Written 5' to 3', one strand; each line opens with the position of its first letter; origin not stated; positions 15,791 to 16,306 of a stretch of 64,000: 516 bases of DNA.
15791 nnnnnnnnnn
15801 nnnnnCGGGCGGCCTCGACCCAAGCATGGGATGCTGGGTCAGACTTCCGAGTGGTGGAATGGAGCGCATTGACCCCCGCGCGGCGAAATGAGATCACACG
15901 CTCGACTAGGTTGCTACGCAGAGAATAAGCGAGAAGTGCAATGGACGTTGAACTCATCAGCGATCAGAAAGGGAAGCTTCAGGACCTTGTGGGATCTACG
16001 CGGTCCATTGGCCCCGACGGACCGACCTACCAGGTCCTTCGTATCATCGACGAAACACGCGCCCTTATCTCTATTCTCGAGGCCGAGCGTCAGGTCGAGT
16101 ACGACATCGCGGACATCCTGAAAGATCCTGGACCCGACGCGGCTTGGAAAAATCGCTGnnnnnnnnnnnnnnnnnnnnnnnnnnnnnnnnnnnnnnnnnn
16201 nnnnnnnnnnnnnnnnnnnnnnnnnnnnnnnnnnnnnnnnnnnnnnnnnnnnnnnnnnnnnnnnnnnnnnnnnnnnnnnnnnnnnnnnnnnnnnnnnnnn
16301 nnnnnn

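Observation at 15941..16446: Cassette 1 (atpA|atpG): translationally coupled small ORF plus a divergent, possibly degenerate VapD-like gene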

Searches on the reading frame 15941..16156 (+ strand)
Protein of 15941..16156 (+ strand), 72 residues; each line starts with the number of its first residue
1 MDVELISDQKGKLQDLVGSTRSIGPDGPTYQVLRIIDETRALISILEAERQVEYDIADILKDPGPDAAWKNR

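Call 3: search_protein_families(library=pfam, proteins=[window:15941-16156:+], max_evalue=1)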
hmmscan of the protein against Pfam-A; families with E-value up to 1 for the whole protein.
window:15941-16156:+ (72 aa): 2 families
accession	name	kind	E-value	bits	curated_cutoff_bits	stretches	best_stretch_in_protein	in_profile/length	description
PF17375.8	DUF5397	-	0.017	15.3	26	1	17-63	10-61/64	Family of unknown function (DUF5397)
PF22405.2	STIV-like_capsid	-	0.23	11.6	26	1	10-58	24-77/148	Sulfolobus turreted icosahedral virus 1-like, major capsid protein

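Call 4: search_protein_families(library=ncbifam, proteins=[window:15941-16156:+], max_evalue=1)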
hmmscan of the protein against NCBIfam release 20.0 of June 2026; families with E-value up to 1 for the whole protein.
window:15941-16156:+ (72 aa): 0 families

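Call 42: search_solved_structures(query=A2, max_evalue=10, show_alignments=1)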
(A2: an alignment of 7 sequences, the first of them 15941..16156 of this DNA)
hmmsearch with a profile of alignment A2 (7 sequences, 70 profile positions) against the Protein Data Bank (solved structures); distinct sequences matched with E-value up to 10: 0.
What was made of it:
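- On VapX / DUF5397 (PF17375) antitoxins: The X1 profile alone finds nothing in the PDB (call 42).
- Tried and rejected: It found nothing (call 42), so the link to VapX rests on the X2 profile and on fold.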

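Call 44: search_protein_families(library=pfam, alignment_id=A2, max_evalue=0.1)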
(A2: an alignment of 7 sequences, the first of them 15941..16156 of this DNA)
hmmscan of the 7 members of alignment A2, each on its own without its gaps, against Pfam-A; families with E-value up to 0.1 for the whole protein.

A. member 1, window:15941-16156:+ (72 aa): 1 family
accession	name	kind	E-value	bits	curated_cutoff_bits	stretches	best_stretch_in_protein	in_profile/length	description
PF17375.8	DUF5397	-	0.017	15.3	26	1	17-63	10-61/64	Family of unknown function (DUF5397)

B. families by the number of members that match (of 7 scanned): 1 family
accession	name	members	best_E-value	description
PF17375.8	DUF5397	2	0.017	Family of unknown function (DUF5397)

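Call 61: search_protein_families(library=padloc, proteins=[window:15941-16156:+], max_evalue=0.1)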
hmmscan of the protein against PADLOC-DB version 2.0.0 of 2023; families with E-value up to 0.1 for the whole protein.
window:15941-16156:+ (72 aa): 1 family
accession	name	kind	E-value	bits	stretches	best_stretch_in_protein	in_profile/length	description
PDLC00652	ZorF3|ZorF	-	0.037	12.2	1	27-65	122-160/242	DUF2894 domain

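Call 62: search_protein_families(library=phrogs, proteins=[window:15941-16156:+], max_evalue=0.01)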
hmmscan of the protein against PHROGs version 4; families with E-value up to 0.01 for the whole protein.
window:15941-16156:+ (72 aa): 0 families

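Call 73: find_homologous_proteins(query=window:15941-16156:+)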
Query window:15941-16156:+ (72 aa): 14 proteins with E <= 0.001 among 14 candidates.
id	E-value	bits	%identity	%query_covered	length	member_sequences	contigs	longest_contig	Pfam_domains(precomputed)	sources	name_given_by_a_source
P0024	4.4e-39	149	100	100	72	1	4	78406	PF17375.10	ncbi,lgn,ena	-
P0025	4.5e-38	146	97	100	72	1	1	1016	PF17375.10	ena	-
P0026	6.1e-25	104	67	85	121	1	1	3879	PF17375.10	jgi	jgi:hypothetical protein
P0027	3.7e-24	102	68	99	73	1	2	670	PF17375.10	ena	-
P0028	1.1e-23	100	70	99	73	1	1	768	PF17375.10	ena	-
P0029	1.3e-23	100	67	100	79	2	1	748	PF17375.10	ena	-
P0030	2.9e-23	99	71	90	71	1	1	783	PF17375.10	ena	-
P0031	1.2e-22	97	78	81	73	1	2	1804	PF17375.10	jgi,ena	-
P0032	5.1e-22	95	75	85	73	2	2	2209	PF17375.10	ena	-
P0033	8.9e-22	94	66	99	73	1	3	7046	PF17375.10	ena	-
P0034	4.7e-20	89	72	85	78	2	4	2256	PF17375.10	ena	-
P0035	5.5e-19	85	74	79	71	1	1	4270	PF17375.10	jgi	jgi:hypothetical protein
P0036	2.9e-17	80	68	78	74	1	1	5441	PF17375.10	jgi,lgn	jgi:hypothetical protein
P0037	5.0e-17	79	68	78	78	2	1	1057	PF17375.10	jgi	jgi:hypothetical protein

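Call 77: find_encoding_contigs(protein=window:15941-16156:+, flank=1000, max_places=4)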
Protein window:15941-16156:+ (72 aa): 8 contigs read that carry it; 4 places shown.
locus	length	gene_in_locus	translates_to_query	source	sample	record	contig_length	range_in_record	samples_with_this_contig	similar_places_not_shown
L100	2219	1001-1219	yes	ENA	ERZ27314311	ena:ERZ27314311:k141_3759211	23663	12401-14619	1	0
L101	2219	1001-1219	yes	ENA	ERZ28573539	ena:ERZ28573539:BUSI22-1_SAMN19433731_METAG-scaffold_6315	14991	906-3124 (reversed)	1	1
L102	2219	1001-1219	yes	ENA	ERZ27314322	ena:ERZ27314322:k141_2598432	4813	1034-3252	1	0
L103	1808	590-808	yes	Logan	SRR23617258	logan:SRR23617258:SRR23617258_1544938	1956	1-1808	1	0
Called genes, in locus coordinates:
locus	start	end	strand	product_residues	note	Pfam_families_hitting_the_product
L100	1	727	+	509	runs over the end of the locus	PF02874:ATP-synt_ab_N, PF00006:ATP-synt_ab, PF00306:ATP-synt_ab_C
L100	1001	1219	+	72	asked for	PF17375:DUF5397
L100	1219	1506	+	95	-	-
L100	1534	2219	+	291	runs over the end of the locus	PF00231:ATP-synt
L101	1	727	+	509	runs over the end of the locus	PF02874:ATP-synt_ab_N, PF00006:ATP-synt_ab, PF00306:ATP-synt_ab_C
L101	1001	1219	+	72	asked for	PF17375:DUF5397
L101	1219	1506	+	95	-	-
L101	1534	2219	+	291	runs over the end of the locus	PF00231:ATP-synt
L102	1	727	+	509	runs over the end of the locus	PF02874:ATP-synt_ab_N, PF00006:ATP-synt_ab, PF00306:ATP-synt_ab_C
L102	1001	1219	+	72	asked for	PF17375:DUF5397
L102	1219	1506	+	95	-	-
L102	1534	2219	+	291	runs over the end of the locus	PF00231:ATP-synt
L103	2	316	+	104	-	?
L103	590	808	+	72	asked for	PF17375:DUF5397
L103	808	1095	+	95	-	-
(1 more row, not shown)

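Call 80: predict_structure(alignment_id=A6)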
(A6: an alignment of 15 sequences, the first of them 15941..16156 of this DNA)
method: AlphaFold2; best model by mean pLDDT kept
length: 72 residues; sequences in the alignment: 15
mean_pLDDT: 77.4   pTM: 0.60
mean pLDDT of the five models: 77.4, 73.0, 72.5, 71.3, 71.3
residues with pLDDT >= 90: 19; 70-90: 34; 50-70: 12; < 50: 7
segments of 3 or more residues with pLDDT < 50: 69-72
pLDDT, mean of each block of 10 residues (from residue 1): 54 82 82 90 90 89 62 43
secondary structure, 60 per line:
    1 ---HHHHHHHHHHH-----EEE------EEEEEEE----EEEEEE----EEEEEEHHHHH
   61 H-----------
elements in order: H4-14 E20-22 E29-35 E40-45 E50-55 H56-61
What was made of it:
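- On VapX / DUF5397 (PF17375) antitoxins: The AF2 core (residues 20-60) has pLDDT 82-90, with four strands plus a C-terminal helix (call 80).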

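Call 83: fold_search(model_id=the predicted structure, library=pdb)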
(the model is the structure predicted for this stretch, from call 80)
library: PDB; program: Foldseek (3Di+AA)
matches with E <= 10: 1043; with E <= 0.001: 0
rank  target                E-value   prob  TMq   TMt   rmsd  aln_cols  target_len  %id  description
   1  6zn8_C                1.9e-03  1.00  0.56  0.60   3.2        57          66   21  Crystal structure of the H. influenzae VapXD toxin-antitoxin complex (released 2020-11-04)
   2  6zn8_F                3.2e-03  1.00  0.52  0.59   3.4        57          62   23  Crystal structure of the H. influenzae VapXD toxin-antitoxin complex (released 2020-11-04)
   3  9a7v_A                5.3e-02  0.94  0.41  0.34   6.5        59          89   15  Integrative model of YRBF-GLPD by crosslinking MS and deep learning (released 2024-09-18)
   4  9coj_MODEL_1_A        6.8e-02  0.99  0.46  0.28   2.8        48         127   12  SH3-like tandem domain of human KIN protein (released 2024-07-31)
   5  2eqk_MODEL_1_A        8.3e-02  0.97  0.39  0.33   2.8        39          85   10  Solution structure of the TUDOR domain of Tudor domain-containing protein 4 (released 2007-10-02)
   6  9szr_B                8.8e-02  0.89  0.43  0.02   8.8        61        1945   11  shutdown state non-muscle myosin 2A heads region (released 2025-10-22)
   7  8i0p_K                1.1e-01  0.91  0.44  0.12   7.4        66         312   12  The cryo-EM structure of human pre-Bact complex (released 2024-07-31)
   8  7sgr_A                1.1e-01  0.91  0.46  0.07   3.5        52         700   17  Structure of hemolysin A secretion system HlyB/D complex (released 2022-09-14)
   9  9j0n_Z                1.2e-01  0.99  0.51  0.08   2.4        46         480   24  Paused elongation complex of mammalian RNA polymerase II with nucleosome (PEC2-nuc) (released 2025-02-05)
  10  8jtn                  1.2e-01  0.99  0.48  0.59   2.4        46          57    6  Tudor domain of TDRD3 in complex with a small molecule (released 2023-08-09)
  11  7cfd_C                1.2e-01  0.96  0.43  0.19   3.0        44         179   11  Drosophila melanogaster Krimper eTud2-AubR15me2 complex (released 2021-06-02)
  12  6ie7_C                1.4e-01  0.97  0.46  0.27   2.5        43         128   16  Crystal structure of ADCP1 tandem Agenet domain 1-2 in complex with H3K9me2 (released 2019-01-16)
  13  7abi_7                1.5e-01  0.90  0.47  0.16  43.5        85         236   13  Human pre-Bact-2 spliceosome (released 2021-02-10)
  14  9fyx_Z                1.6e-01  0.99  0.51  0.09   2.5        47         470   23  Influenza A/H7N9 polymerase pre-cleavage cap-snatching complex (released 2025-07-16)
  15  3pmt                  1.6e-01  0.98  0.48  0.60   3.1        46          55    6  Crystal structure of the Tudor domain of human Tudor domain-containing protein 3 (released 2010-12-01)
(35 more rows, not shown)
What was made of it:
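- On VapX / DUF5397 (PF17375) antitoxins: The top PDB hit of 350,542 chains is VapX 6ZN8_C (prob 1.0, TM 0.56-0.60), followed by SH3 and Tudor domains (call 83).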
